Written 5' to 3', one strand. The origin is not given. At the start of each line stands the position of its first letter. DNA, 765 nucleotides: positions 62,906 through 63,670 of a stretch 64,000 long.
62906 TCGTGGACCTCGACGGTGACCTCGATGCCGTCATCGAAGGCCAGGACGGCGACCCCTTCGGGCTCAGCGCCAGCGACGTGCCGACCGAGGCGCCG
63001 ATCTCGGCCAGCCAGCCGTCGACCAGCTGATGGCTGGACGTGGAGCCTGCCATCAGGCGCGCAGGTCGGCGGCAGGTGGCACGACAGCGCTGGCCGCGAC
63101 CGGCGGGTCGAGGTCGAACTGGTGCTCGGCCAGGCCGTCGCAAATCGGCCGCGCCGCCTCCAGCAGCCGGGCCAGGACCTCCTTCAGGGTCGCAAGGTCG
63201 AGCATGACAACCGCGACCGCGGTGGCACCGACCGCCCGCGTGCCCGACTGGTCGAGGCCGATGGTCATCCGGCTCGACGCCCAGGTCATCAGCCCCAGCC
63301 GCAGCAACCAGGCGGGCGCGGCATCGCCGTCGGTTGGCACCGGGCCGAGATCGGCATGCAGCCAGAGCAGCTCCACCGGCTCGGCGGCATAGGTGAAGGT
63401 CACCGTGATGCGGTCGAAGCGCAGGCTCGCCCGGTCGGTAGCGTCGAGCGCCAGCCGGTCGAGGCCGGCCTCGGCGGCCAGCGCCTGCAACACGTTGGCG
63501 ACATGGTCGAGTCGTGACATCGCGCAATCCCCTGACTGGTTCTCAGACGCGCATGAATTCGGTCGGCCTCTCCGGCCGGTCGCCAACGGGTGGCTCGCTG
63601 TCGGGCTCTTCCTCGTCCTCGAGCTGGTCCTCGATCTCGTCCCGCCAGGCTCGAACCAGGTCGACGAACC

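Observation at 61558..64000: Three tandem type III secretion chaperone-like genes plus an effector-like gene on an actinobacterial backbone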

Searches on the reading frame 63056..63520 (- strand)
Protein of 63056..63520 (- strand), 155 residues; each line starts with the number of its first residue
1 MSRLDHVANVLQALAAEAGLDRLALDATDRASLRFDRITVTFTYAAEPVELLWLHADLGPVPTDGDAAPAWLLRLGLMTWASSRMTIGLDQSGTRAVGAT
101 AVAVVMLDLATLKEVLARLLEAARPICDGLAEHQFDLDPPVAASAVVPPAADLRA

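Call 6: search_protein_families(library=pfam, max_evalue=1, proteins=[window:63056-63520:-])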
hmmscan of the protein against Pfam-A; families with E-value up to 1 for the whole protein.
seq(155 aa): 1 family
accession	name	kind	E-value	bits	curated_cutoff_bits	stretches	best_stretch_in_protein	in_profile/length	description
PF05932.18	CesT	-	4.4e-09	36.9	22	1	10-124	2-116/119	Tir chaperone protein (CesT) family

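Call 7: search_protein_families(library=ncbifam, max_evalue=1, proteins=[window:63056-63520:-])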
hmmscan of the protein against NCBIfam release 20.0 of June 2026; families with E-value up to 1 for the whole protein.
seq(155 aa): 0 families

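Call 8: find_homologous_proteins(query=window:63056-63520:-)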
Query seq(155 aa) (155 aa): 7 proteins with E <= 0.001 among 1693 candidates.
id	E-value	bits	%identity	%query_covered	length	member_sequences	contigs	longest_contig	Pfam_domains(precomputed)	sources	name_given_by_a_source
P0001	5.0e-85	301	96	100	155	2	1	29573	PF05932.20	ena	-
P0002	4.4e-49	185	63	98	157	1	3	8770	PF05932.20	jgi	jgi:hypothetical protein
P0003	3.6e-48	182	66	93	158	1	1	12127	PF05932.20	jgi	jgi:Tir chaperone protein (CesT) family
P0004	6.5e-47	178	64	94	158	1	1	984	PF05932.20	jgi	jgi:hypothetical protein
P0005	6.3e-45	171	62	94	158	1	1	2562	PF05932.20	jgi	jgi:hypothetical protein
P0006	7.0e-41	158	60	88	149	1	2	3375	PF05932.20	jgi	jgi:hypothetical protein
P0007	4.2e-23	101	56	62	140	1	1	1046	PF05932.20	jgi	jgi:hypothetical protein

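Call 9: find_encoding_contigs(protein=P0001, flank=10000)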
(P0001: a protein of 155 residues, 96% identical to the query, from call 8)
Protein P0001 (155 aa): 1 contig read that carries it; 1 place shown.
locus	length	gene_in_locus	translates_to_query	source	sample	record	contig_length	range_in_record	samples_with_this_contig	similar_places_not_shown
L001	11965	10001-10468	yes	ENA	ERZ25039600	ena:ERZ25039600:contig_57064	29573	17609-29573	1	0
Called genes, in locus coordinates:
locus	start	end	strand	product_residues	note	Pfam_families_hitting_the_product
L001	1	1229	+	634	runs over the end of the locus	PF21304:T3S_SPI-1_N0, PF03958:Secretin_N, PF00263:Secretin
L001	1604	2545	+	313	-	PF07201:HrpJ, PF09059:TyeA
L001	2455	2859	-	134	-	-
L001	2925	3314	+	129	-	PF09474:Type_III_YscX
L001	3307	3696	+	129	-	PF13424:TPR_12 (faint), PF07719:TPR_2 (faint), PF07721:TPR_4 (faint), PF13174:TPR_6 (faint), PF13428:TPR_14 (faint), PF13432:TPR_16 (weak), PF14559:TPR_19 (weak)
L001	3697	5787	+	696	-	PF00771:FHIPEP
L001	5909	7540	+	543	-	-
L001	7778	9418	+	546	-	-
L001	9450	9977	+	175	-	PF05932:CesT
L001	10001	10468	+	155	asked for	PF05932:CesT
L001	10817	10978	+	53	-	-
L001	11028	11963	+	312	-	?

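Call 10: find_encoding_contigs(protein=P0003, flank=10000)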
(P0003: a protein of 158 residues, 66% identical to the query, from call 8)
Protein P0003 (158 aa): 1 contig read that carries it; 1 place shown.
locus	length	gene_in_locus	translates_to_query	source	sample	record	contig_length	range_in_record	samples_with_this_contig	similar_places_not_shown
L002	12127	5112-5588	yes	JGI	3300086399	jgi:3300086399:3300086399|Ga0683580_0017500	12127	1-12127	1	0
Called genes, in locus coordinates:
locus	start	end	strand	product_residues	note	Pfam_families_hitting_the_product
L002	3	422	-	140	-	?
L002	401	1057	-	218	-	PF06578:YscK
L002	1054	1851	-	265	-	PF01514:YscJ_FliF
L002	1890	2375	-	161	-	PF09392:T3SS_needle_F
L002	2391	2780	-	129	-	PF09613:HrpB1_HrpK (weak), PF14559:TPR_19 (faint)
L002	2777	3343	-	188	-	-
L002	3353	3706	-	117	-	-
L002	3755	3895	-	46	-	-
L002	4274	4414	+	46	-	-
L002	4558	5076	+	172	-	PF05932:CesT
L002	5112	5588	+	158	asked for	PF05932:CesT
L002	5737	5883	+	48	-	-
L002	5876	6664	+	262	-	-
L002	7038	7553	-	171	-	-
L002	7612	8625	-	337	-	PF00070:Pyr_redox (faint), PF01266:DAO (faint), PF01494:FAD_binding_3, PF13450:NAD_binding_8 (weak)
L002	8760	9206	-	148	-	PF00083:Sugar_tr (weak), PF07690:MFS_1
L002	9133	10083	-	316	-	PF00083:Sugar_tr, PF07690:MFS_1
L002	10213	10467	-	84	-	-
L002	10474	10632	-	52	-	-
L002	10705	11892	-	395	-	PF13433:Peripla_BP_5, PF13458:Peripla_BP_6, PF01094:ANF_receptor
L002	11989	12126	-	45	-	?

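Call 11: find_encoding_contigs(protein=P0002, flank=10000)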
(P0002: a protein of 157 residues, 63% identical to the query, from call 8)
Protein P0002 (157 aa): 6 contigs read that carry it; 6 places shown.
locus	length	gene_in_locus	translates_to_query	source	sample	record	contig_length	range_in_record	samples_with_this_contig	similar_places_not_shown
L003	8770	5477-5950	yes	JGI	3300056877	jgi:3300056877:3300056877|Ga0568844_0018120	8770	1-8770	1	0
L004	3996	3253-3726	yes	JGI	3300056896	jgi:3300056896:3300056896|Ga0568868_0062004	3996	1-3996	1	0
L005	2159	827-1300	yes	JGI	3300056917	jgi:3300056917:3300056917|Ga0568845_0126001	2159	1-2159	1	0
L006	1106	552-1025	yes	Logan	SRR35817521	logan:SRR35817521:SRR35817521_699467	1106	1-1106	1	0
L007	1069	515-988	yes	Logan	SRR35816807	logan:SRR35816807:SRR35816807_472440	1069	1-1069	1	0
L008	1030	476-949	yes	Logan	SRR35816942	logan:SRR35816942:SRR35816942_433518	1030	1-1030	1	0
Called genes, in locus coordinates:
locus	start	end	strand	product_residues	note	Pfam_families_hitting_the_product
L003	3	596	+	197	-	?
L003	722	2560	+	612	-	-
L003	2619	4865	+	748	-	-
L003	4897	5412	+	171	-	PF05932:CesT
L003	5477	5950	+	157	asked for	PF05932:CesT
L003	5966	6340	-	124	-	-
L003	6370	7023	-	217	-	-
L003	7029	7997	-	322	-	-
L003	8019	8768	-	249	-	?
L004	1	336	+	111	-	?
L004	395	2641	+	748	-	-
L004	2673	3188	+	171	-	PF05932:CesT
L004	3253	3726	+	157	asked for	PF05932:CesT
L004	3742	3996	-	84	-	?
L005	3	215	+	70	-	?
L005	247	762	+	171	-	PF05932:CesT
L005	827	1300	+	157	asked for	PF05932:CesT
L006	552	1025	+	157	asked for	PF05932:CesT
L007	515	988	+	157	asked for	PF05932:CesT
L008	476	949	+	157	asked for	PF05932:CesT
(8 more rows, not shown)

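Call 16: find_related_loci(query=L001:3697-5784:+, collection=genome_contigs, flank=10000)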
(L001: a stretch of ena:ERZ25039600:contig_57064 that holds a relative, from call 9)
Query L001:3697-5784:+ (696 aa) in genome_contigs; peptide patterns used: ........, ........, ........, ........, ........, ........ (x = any residue, [..] = any of these).
600 stretches matched a pattern (row limit reached: there are more); 598 encode a relative of the query (tblastn E <= 1e-3); the best 80 are kept; 80 distinct loci.
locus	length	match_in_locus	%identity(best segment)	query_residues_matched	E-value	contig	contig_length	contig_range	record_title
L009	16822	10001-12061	59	14-696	0e+0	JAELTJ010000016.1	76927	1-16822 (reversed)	Achromobacter sp. ASV32 NODE_16_length_76927_cov_15.440143, whole genome shotgun sequence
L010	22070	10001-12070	60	13-696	0e+0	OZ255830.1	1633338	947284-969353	MAG: Alphaproteobacteria bacterium isolate efcd4779-ec1b-4db1-9cd4-90ea4d8595b9 genome assembly, chromosome: 1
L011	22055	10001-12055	62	17-696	0e+0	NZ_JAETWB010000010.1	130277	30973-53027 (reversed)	Belnapia arida strain T18 NODE_10_length_130277_cov_239.313817, whole genome shotgun sequence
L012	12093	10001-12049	60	17-696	0e+0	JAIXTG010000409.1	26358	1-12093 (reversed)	MAG: Oxalobacteraceae bacterium isolate C8_MAG_00032 pond_C8_MAG_00032_000000000027, whole genome shotgun sequence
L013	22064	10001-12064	56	14-696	0e+0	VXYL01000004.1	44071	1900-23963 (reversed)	MAG: Gammaproteobacteria bacterium isolate SB0670_bin_10 NODE_489_length_44071_cov_13.184456, whole genome shotgun seque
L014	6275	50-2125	57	18-696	0e+0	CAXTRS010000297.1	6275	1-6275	MAG TPA_asm: uncultured Chthoniobacterales bacterium isolate public_SRR14721930_metawrap_bin.1 genome assembly, contig:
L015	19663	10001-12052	55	14-696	0e+0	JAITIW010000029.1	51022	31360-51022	MAG: Puniceicoccales bacterium isolate Pcl387_bin136 k119_1798375, whole genome shotgun sequence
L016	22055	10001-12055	54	19-694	0e+0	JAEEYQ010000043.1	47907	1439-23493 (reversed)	MAG: Lentisphaeria bacterium isolate Tb.RUG.64 k141_6420690_flag=1_multi=15.1140_len=47907, whole genome shotgun sequenc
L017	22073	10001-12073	52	5-696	0e+0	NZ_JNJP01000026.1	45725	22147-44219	Bilophila wadsworthia ATCC 49260 T370DRAFT_scaffold00025.25_C, whole genome shotgun sequence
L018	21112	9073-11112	52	17-696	0e+0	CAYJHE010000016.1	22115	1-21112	MAG TPA_asm: uncultured Desulfovibrionaceae bacterium isolate ERP123703_co1_80 genome assembly, contig: NODE_2423_length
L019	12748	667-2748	50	14-696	0e+0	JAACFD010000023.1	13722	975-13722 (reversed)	MAG: Chlamydiales bacterium isolate bin.18 scaffold_2765, whole genome shotgun sequence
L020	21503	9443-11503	50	14-696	0e+0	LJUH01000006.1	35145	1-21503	MAG: Chlamydiae bacterium SM23_39 WORSMTZ_1317, whole genome shotgun sequence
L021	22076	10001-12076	52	14-696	0e+0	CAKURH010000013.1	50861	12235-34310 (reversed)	MAG: uncultured Kiritimatiellaeota bacterium isolate REFINED_METABAT215_TOP10_CONTIGS_1500_ASSEMBLY_K77_MERGED__Hadza_Ph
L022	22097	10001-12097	45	14-696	0e+0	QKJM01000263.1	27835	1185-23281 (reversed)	MAG: Archangium sp. isolate SZUA-606 scaffold_3745, whole genome shotgun sequence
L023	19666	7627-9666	53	19-696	0e+0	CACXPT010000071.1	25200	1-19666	uncultured bacterium isolate RUG11483 genome assembly, contig: RUG11483_asm_71, whole genome shotgun sequence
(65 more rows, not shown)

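Call 23: search_protein_families(library=pfam, max_evalue=0.1, proteins=[L001:2542-3069:+, L001:2455-2859:-, L001:5909-7537:+, L001:7778-9415:+, L002:5876-6661:+, L003:722-2557:+, L003:2619-4862:+, L001:1604-2542:+, L001:3307-3693:+])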
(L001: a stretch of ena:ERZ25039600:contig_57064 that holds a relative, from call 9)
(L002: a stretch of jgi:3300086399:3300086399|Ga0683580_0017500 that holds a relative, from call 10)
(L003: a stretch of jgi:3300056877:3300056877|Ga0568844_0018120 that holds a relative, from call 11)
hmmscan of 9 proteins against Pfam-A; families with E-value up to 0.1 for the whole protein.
L001:2542-3069:+ (176 aa): 1 family
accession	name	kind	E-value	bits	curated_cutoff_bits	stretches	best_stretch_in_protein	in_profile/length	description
PF21665.2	Type_III_SycN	-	2.7e-13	50.2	27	1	6-119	4-118/119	Type III secretory system chaperone SycN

L001:2455-2859:- (134 aa): 0 families

L001:5909-7537:+ (543 aa): 0 families

L001:7778-9415:+ (546 aa): 1 family
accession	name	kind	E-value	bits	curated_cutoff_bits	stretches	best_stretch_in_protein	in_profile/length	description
PF23153.1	Aip3p_Bud6_N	-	0.0061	17.3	27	1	459-525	29-96/109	Aip3p/Bud6 N-terminal domain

L002:5876-6661:+ (262 aa): 2 families
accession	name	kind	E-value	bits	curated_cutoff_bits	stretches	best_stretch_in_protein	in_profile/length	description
PF17727.6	CtsR_C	-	0.0067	17.1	23.8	1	159-203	18-61/72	CtsR C-terminal dimerization domain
PF13488.11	Gly-zipper_Omp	-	0.095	13.1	25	0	121-155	4-39/46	Glycine zipper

L003:722-2557:+ (612 aa): 0 families

L003:2619-4862:+ (748 aa): 1 family
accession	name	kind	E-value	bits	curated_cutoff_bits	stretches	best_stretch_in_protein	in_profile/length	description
PF00392.27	GntR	-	0.053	13.6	27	0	276-299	35-58/64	Bacterial regulatory proteins, gntR family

L001:1604-2542:+ (313 aa): 4 families
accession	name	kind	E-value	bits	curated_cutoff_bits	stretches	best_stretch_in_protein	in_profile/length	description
PF09059.15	TyeA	-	7e-25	87.4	21.1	1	232-311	2-81/81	TyeA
PF07201.16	HrpJ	-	3.7e-21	76.6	25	1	14-159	23-166/166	HrpJ-like domain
PF05099.18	TerB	-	0.039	14.7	24.4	0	127-178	37-88/118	Tellurite resistance protein TerB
PF09384.15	UTP15_C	-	0.073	13.2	33.1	0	78-159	53-127/147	UTP15 C terminal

L001:3307-3693:+ (129 aa): 14 families
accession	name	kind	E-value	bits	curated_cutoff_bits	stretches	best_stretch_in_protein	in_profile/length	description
PF13432.12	TPR_16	-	5.4e-13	49.6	32.7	3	36-88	7-59/65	Tetratricopeptide repeat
PF13428.12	TPR_14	-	9.5e-11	41.7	23.5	2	27-67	2-42/44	Tetratricopeptide repeat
PF14559.12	TPR_19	-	3e-09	37.5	25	2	36-89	1-54/68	Tetratricopeptide repeat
PF07719.23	TPR_2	-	3.3e-07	30.4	27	1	97-125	2-30/34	Tetratricopeptide repeat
PF13424.12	TPR_12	-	3e-06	27.8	30.1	1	77-127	27-76/77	Tetratricopeptide repeat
PF07721.20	TPR_4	-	4e-06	27.4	27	1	99-121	4-26/26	Tetratricopeptide repeat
PF13174.12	TPR_6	-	5.5e-06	27.1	26.3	1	100-124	4-28/33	Tetratricopeptide repeat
PF13181.12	TPR_8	-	6.6e-05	23.2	25.7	1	97-126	2-31/34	Tetratricopeptide repeat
PF12895.13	ANAPC3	-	0.00022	21.9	27.2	1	39-121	2-81/82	Anaphase-promoting complex, cyclosome, subunit 3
PF13371.12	TPR_9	-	0.0028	18.1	35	1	101-127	34-60/73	Tetratricopeptide repeat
PF12688.13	TPR_5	-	0.012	16.3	24.2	1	45-115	20-93/119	Tetratrico peptide repeat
PF03704.23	BTAD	-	0.018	15.9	22.1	0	14-81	50-117/146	Bacterial transcriptional activator domain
PF17738.7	DUF5575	-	0.041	14.3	24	1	26-60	15-49/170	DUF5575 central RNaseH like domain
PF00515.34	TPR_1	-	0.069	13.4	27.8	0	98-121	3-26/34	Tetratricopeptide repeat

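Call 26: search_solved_structures(query=A1, max_evalue=1)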
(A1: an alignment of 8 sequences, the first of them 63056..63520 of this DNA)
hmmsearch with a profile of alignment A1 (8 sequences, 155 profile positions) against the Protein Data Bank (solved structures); distinct sequences matched with E-value up to 1: 2.
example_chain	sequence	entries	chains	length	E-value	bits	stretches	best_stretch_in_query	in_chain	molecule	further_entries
3kxy_A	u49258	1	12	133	3.9e-05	27.2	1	4-123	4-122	Exoenzyme S synthesis protein C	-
1s28_A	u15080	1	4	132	0.61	13.6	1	35-121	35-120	ORF1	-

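Call 30: predict_structure(alignment_id=A1)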
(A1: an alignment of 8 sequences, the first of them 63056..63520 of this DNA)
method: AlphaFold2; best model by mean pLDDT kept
length: 155 residues; sequences in the alignment: 8
mean_pLDDT: 83.6   pTM: 0.78
mean pLDDT of the five models: 83.6, 83.3, 83.2, 81.0, 77.8
residues with pLDDT >= 90: 82; 70-90: 54; 50-70: 2; < 50: 17
segments of 3 or more residues with pLDDT < 50: 139-155
pLDDT, mean of each block of 10 residues (from residue 1): 90 90 89 92 92 96 82 82 85 92 95 95 91 70 36 36
secondary structure, 60 per line:
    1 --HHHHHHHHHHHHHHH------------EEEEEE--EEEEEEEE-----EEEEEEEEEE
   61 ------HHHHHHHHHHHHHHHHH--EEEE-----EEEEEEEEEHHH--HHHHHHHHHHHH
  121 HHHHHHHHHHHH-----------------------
elements in order: H3-17 E30-35 E38-45 E51-60 H67-83 E86-89 E95-103 H109-132

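Call 34: fold_search(model_id=the predicted structure, library=pdb)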
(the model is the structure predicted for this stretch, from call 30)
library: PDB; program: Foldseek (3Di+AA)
matches with E <= 10: 1020; with E <= 0.001: 31
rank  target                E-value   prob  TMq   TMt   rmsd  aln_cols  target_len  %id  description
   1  3kxy_D                4.3e-08  1.00  0.76  0.89   1.9       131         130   27  Crystal Structure of the ExsC-ExsE Complex (released 2010-06-30)
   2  3kxy_B                5.4e-08  1.00  0.74  0.86   1.9       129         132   27  Crystal Structure of the ExsC-ExsE Complex (released 2010-06-30)
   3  3kxy_A                5.7e-08  1.00  0.73  0.84   2.4       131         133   27  Crystal Structure of the ExsC-ExsE Complex (released 2010-06-30)
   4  3kxy_F                9.7e-08  1.00  0.71  0.83   2.1       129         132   29  Crystal Structure of the ExsC-ExsE Complex (released 2010-06-30)
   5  3kxy_J                1.5e-07  1.00  0.75  0.89   1.9       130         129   27  Crystal Structure of the ExsC-ExsE Complex (released 2010-06-30)
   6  3kxy_H                1.5e-07  1.00  0.73  0.86   2.0       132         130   28  Crystal Structure of the ExsC-ExsE Complex (released 2010-06-30)
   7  9ux0_B                2.3e-07  1.00  0.69  0.81   2.4       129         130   20  Crystal structure of the virulence effector VepA in complex with its secretion chaperone VecA (released 2025-06-25)
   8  4g6t_A                1.0e-06  1.00  0.69  0.82   2.5       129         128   22  Structure of the HopA1-SchA Chaperone-Effector Complex (released 2013-06-05)
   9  9ux0_C                1.1e-06  1.00  0.67  0.77   2.6       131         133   20  Crystal structure of the virulence effector VepA in complex with its secretion chaperone VecA (released 2025-06-25)
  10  9uwz_A                1.8e-06  1.00  0.67  0.78   3.7       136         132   20  Crystal structure of the type III secretion chaperone VecA from Vibrio parahaemolyticus (released 2025-06-25)
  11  5z38_A                4.5e-06  1.00  0.71  0.71   8.3       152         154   13  Crystal structure of CsrA bound to CesT (released 2018-04-04)
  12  1xkp_C                4.8e-06  1.00  0.66  0.80   2.3       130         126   21  Crystal structure of the virulence factor YopN in complex with its heterodimeric chaperone SycN-YscB (released 2005-03-22)
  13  1jyo_A                7.2e-06  1.00  0.69  0.80   2.3       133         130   15  Structure of the Salmonella Virulence Effector SptP in Complex with its Secretion Chaperone SicP (released 2001-11-07)
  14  3epu_A                8.6e-06  1.00  0.70  0.80   3.6       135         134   14  Crystal Structure of STM2138, a novel virulence chaperone in Salmonella (released 2009-09-29)
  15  5z38_D                1.3e-05  1.00  0.69  0.71   8.6       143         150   12  Crystal structure of CsrA bound to CesT (released 2018-04-04)
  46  6vu7_C                7.4e-03  1.00  0.56  0.59   3.7       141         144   15  Crystal structure of YbjN, a putative transcription regulator from E. coli (released 2020-03-11)
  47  6vu7_B                7.9e-03  1.00  0.55  0.59   4.2       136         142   11  Crystal structure of YbjN, a putative transcription regulator from E. coli (released 2020-03-11)
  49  6vu7_D                9.4e-03  1.00  0.54  0.60   3.8       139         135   14  Crystal structure of YbjN, a putative transcription regulator from E. coli (released 2020-03-11)
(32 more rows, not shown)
